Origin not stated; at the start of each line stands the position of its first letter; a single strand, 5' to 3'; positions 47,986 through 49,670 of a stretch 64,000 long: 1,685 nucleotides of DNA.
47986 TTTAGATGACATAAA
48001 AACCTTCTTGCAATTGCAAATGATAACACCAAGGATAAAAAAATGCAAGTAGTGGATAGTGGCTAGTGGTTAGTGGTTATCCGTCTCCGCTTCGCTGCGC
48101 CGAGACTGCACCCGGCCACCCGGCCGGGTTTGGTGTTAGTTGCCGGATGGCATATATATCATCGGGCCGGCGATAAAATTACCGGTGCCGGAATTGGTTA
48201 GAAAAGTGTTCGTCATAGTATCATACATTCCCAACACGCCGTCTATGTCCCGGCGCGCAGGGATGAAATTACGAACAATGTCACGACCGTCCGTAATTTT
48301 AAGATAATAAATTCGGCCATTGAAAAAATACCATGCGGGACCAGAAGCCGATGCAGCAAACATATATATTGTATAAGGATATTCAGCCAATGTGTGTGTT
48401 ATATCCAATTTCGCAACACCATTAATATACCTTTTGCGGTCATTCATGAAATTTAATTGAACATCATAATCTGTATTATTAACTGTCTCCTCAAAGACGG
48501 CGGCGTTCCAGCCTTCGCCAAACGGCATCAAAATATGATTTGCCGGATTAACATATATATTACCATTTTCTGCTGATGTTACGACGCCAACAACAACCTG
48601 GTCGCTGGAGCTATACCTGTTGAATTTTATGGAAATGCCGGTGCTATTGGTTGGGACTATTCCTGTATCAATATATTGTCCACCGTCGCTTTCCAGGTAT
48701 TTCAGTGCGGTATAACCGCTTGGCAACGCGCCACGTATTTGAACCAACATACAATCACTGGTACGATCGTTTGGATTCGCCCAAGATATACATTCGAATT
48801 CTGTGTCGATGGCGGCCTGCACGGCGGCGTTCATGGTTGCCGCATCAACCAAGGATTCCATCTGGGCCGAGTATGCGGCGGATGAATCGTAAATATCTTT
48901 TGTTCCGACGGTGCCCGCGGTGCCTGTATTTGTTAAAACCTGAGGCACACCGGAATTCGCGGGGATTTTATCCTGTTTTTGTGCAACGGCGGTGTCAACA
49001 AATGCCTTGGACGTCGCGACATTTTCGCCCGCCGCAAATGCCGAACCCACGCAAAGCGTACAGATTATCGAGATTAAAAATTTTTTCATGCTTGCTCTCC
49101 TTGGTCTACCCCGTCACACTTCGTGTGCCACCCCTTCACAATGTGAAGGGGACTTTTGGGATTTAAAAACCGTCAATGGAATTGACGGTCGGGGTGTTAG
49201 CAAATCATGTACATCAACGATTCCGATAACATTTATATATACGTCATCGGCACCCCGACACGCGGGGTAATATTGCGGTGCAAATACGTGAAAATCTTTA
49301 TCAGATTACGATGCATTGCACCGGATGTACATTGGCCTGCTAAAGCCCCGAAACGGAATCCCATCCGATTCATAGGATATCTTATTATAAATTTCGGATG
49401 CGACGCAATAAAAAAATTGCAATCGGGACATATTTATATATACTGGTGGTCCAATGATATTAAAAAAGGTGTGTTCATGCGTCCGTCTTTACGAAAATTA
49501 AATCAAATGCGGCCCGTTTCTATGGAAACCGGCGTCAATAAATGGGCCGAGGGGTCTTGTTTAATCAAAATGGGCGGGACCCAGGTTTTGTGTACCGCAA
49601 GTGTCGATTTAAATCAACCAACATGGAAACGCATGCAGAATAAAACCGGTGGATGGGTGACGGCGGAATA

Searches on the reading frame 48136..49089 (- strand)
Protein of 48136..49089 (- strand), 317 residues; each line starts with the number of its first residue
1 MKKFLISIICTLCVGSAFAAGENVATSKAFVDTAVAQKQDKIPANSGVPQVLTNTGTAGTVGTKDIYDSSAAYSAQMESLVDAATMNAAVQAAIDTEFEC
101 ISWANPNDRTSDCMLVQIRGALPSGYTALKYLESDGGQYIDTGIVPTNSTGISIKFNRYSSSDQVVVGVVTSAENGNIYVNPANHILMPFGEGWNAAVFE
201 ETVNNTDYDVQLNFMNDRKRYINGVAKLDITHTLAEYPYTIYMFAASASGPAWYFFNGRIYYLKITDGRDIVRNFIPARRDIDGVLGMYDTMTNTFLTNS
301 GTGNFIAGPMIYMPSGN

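Call 18: search_protein_families(library=pfam, proteins=[window:48136-49089:-], max_evalue=0.001)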
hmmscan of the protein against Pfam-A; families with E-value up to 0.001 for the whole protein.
window:48136-49089:- (317 aa): 0 families

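Call 86: search_protein_families(library=phrogs, max_evalue=0.001, proteins=[window:48136-49089:-])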
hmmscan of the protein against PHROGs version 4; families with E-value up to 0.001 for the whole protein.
window:48136-49089:- (317 aa): 0 families

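Call 87: search_protein_families(library=ncbifam, max_evalue=0.001, proteins=[window:48136-49089:-])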
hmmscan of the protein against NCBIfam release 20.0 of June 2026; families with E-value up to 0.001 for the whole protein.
window:48136-49089:- (317 aa): 0 families
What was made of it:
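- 48136..49089 (-): Gene downstream of copy B: a secreted protein of the largest leader-associated family (30 of 111 ORFs). No Pfam, PHROG or NCBIfam family (calls 18, 86, 87).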

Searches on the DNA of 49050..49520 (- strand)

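Call 8: search_rna_families(source=window, start=49050, end=49520, threshold=evalue, max_evalue=10, show_alignments=3)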
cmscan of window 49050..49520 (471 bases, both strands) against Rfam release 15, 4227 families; matches with E-value up to 10: 2.
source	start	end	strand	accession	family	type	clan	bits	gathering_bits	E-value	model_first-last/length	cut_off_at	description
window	49180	49259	-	RF02221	sRNA-Xcc1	Gene; sRNA;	-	20.8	53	0.42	1-87/87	no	sRNA-Xcc1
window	49219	49255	-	RF04216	mir-509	Gene; miRNA;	CL00136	13.9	64.5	7.5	23-59/82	no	mir-509 microRNA precursor family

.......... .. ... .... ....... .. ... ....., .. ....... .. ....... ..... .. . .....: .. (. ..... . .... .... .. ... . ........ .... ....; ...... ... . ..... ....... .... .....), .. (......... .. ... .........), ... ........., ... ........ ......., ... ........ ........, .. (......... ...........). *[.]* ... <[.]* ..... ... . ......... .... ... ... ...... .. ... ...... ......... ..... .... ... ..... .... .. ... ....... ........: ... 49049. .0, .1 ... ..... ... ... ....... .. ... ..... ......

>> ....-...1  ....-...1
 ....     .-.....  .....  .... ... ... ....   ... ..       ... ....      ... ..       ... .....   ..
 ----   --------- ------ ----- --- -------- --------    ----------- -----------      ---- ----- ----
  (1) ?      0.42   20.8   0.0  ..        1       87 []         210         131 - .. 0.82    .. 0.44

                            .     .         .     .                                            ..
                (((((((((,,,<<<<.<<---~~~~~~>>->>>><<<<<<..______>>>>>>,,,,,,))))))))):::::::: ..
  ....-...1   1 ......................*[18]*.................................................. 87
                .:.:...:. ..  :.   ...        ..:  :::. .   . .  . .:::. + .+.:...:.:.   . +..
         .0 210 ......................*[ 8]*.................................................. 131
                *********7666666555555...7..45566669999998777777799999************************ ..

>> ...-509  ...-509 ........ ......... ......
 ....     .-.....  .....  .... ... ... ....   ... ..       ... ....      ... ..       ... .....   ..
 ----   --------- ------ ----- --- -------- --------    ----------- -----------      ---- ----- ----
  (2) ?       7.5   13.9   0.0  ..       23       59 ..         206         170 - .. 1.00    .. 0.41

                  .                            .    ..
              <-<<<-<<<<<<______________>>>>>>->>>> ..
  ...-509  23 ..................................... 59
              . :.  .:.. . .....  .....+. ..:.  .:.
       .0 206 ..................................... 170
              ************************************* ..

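Call 82: search_dna_similar(query=window:49148-49400:-, collection=phages, mode=distant, max_evalue=0.001, max_rows=10)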
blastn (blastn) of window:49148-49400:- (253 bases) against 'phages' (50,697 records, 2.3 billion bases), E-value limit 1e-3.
No match.

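Call 83: search_dna_similar(query=window:49148-49400:-, collection=plasmids, mode=distant, max_evalue=0.001, max_rows=10)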
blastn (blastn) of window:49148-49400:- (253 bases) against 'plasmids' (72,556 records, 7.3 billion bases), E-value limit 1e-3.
No match.
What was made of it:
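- There is no match in phage or plasmid collections (calls 82, 83).
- Tried and rejected: No match (calls 82, 83).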
